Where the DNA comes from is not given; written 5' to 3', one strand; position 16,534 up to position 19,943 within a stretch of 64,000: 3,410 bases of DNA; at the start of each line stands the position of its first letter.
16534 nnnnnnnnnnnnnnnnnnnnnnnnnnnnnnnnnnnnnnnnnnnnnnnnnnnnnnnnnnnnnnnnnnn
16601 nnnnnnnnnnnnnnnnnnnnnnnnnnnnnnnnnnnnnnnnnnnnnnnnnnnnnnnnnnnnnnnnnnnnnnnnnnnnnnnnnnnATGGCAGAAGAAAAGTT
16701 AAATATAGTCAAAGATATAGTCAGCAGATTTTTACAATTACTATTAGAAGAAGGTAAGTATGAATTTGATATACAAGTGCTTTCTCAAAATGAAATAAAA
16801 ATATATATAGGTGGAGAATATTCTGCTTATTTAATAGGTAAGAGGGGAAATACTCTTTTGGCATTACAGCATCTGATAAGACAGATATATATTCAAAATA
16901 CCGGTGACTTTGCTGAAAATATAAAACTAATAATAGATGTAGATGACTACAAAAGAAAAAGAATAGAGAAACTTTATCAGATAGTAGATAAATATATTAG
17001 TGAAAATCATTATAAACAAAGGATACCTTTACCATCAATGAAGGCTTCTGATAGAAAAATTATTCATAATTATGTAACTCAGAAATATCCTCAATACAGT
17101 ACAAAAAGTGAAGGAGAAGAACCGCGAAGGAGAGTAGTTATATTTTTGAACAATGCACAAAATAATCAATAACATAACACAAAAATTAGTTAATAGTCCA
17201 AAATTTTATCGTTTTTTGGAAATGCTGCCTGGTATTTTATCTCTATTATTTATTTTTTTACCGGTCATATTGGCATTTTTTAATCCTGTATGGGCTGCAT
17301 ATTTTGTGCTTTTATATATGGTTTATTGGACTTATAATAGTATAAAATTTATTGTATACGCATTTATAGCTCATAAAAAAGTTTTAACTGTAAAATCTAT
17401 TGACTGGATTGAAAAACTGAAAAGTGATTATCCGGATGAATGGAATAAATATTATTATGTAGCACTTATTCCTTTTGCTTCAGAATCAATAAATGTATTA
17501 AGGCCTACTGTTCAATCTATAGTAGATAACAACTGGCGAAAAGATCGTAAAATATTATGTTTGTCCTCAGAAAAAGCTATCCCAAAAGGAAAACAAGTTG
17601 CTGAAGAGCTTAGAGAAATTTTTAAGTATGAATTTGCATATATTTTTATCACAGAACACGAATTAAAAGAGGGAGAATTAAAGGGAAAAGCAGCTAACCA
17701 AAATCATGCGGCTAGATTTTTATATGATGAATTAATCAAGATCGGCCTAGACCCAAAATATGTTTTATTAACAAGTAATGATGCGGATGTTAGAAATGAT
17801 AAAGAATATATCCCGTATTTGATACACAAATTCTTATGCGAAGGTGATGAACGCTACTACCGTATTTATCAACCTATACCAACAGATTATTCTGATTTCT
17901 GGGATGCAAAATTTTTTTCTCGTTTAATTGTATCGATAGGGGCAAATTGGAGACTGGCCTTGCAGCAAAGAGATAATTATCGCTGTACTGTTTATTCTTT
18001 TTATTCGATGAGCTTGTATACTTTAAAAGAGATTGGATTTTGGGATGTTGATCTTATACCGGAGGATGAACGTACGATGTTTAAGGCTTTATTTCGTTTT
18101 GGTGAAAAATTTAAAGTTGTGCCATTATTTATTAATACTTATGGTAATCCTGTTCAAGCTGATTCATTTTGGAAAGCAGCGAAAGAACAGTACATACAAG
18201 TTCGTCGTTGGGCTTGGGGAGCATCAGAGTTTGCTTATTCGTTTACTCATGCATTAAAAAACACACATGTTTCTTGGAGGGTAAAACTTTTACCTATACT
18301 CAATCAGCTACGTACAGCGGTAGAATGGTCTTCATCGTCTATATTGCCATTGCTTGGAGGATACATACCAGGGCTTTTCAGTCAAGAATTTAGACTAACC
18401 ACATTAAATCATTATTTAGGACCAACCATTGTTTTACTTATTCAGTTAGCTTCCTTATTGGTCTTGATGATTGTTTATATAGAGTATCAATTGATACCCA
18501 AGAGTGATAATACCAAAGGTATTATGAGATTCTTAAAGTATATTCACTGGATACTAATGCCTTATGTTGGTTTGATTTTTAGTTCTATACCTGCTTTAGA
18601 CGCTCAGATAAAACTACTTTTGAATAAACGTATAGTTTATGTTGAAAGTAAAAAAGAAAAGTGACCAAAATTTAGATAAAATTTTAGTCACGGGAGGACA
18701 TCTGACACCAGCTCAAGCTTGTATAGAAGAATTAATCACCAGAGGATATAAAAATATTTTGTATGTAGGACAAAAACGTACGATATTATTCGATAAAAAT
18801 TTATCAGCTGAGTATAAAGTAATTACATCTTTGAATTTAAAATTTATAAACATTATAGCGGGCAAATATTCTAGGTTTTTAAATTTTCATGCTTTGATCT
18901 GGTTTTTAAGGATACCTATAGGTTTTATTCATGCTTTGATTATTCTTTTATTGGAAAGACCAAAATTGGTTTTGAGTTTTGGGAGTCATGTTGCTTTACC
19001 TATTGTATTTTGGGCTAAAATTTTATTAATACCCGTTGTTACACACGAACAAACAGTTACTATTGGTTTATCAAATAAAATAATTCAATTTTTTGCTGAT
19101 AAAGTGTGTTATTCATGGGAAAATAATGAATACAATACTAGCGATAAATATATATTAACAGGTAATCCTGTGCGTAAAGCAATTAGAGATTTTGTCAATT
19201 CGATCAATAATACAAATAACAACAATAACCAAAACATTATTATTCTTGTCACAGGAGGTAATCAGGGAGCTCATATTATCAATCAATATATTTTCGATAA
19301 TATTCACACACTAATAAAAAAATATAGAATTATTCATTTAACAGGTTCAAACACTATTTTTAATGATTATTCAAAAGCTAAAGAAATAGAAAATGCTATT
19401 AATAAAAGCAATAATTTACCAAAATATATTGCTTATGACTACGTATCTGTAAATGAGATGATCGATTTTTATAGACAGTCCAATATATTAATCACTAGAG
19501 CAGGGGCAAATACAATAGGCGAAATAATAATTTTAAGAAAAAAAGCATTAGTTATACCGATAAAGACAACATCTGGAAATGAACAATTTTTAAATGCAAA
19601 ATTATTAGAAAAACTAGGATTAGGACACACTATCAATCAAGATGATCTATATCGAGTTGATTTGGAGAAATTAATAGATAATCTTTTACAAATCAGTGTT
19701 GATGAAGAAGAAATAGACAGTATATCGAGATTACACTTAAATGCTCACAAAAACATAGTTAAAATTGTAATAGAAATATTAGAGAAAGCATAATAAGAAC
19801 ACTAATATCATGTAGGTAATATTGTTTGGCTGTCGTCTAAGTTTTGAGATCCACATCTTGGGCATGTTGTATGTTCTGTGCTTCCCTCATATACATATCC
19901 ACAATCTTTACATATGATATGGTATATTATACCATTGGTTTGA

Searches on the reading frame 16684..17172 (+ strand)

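Call 97: search_protein_families(library=pfam, proteins=[window:16684-17172:+], max_evalue=0.00001)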
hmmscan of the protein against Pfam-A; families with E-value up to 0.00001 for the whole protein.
window:16684-17172:+ (162 aa): 2 families
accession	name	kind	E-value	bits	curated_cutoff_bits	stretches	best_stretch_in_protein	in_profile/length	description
PF01424.28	R3H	-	4e-12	46.4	26.8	1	94-154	3-59/60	R3H domain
PF13083.13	KH_KhpA-B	-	2e-06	28.1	32.1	1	10-68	1-61/73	KhpA/KhpB, KH domain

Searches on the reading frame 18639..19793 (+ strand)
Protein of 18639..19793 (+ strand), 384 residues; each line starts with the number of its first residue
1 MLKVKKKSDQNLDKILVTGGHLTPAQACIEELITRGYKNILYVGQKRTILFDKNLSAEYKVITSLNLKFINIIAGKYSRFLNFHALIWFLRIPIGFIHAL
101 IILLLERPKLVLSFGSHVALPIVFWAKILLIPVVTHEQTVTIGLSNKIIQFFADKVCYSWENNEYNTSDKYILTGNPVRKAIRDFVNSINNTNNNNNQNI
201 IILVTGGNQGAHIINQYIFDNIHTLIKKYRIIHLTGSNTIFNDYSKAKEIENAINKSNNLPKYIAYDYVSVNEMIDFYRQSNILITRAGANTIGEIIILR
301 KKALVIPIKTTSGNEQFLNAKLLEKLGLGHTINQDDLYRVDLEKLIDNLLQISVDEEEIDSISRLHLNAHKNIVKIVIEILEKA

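Call 97: search_protein_families(library=pfam, proteins=[window:18639-19793:+], max_evalue=0.00001)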
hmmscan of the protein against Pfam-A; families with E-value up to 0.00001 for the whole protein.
window:18639-19793:+ (384 aa): 3 families
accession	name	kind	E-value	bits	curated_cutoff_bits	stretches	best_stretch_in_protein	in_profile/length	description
PF04101.22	Glyco_tran_28_C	-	1.7e-23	83.9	22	1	201-357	1-148/166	Glycosyltransferase family 28 C-terminal domain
PF03033.26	Glyco_transf_28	-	8.4e-16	58.7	26.2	1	18-156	8-137/139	Glycosyltransferase family 28 N-terminal domain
PF13528.12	Glyco_trans_1_3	-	1.5e-07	31.4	25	1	263-349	237-321/322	Glycosyl transferase family 1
